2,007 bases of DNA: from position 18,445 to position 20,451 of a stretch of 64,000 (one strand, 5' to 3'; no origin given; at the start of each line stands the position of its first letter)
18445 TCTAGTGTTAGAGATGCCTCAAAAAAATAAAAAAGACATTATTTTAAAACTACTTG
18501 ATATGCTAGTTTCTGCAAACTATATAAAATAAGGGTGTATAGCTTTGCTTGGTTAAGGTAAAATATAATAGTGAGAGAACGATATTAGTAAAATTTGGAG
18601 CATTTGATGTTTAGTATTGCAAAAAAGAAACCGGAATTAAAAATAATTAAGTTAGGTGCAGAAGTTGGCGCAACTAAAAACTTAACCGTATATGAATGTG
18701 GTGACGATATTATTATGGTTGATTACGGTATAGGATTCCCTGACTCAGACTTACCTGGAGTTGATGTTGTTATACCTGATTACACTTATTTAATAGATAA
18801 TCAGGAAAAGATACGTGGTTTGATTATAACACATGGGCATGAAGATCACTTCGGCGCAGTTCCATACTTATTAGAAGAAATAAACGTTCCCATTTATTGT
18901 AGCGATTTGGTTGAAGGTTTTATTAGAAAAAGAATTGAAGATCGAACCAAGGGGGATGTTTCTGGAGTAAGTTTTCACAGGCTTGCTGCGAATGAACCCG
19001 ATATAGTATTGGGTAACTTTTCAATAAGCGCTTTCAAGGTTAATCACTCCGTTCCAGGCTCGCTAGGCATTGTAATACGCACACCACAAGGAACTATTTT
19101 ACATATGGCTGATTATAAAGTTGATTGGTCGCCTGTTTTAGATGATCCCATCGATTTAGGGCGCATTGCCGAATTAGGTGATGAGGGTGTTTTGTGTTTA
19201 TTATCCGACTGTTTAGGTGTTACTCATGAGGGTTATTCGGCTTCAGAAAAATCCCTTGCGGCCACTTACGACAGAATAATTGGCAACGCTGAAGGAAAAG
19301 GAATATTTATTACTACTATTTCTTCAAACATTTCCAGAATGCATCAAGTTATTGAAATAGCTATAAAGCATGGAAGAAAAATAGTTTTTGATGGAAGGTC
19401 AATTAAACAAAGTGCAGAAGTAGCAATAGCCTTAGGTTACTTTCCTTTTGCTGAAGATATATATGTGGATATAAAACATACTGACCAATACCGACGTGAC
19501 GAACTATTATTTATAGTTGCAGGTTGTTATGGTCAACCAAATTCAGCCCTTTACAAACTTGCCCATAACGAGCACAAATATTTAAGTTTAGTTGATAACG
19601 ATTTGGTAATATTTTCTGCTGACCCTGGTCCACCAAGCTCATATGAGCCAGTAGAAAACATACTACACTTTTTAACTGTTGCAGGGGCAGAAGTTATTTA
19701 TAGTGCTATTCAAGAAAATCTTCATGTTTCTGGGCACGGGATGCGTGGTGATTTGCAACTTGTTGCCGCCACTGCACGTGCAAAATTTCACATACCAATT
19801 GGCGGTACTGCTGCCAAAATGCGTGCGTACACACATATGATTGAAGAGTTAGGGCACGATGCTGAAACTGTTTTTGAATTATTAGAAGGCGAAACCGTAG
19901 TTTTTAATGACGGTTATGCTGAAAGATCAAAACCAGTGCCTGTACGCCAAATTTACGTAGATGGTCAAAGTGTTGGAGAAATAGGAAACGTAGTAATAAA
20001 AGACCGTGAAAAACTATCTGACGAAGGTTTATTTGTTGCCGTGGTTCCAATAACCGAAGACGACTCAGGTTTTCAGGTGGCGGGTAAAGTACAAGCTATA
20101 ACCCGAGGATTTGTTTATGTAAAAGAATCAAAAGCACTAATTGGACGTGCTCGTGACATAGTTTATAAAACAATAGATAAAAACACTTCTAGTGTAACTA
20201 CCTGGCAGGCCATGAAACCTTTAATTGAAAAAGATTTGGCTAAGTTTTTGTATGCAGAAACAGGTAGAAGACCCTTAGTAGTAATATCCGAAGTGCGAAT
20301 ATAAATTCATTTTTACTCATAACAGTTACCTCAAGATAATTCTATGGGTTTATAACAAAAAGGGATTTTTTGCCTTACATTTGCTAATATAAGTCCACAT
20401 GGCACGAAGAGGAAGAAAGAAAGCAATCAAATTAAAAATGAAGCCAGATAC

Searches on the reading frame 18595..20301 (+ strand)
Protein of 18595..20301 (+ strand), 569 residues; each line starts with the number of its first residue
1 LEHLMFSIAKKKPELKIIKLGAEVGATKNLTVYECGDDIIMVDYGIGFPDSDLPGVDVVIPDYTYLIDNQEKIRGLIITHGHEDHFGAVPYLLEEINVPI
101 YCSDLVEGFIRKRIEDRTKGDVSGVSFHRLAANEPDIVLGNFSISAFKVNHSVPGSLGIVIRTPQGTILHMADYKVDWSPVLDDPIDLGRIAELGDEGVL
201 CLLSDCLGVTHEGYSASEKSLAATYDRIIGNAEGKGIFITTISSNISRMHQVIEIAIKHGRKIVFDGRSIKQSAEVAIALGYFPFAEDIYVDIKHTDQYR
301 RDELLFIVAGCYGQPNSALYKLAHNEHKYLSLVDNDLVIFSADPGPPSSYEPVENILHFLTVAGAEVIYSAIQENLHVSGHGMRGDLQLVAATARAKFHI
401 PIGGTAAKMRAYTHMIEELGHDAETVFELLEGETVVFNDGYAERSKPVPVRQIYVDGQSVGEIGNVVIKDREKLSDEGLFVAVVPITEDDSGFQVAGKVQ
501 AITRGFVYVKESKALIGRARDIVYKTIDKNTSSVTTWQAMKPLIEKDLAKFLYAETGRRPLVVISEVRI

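Call 58: search_protein_families(library=pfam, proteins=[window:18595-20301:+], max_evalue=0.00001)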
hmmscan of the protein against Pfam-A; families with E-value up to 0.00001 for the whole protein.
window:18595-20301:+ (569 aa): 4 families
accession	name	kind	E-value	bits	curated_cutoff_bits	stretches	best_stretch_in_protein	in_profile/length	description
PF22505.1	RNase_J_b_CASP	-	3.2e-30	104.9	27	1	237-347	4-114/126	Ribonuclease J, beta-CASP domain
PF17770.6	RNase_J_C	-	1.1e-18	68.5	23.8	1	467-564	1-97/102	Ribonuclease J C-terminal domain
PF00753.33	Lactamase_B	-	2.7e-12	47.5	22.7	1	33-185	11-161/196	Metallo-beta-lactamase superfamily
PF12706.13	Lactamase_B_2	-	9.1e-10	38.9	27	1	68-175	26-144/200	Beta-lactamase superfamily domain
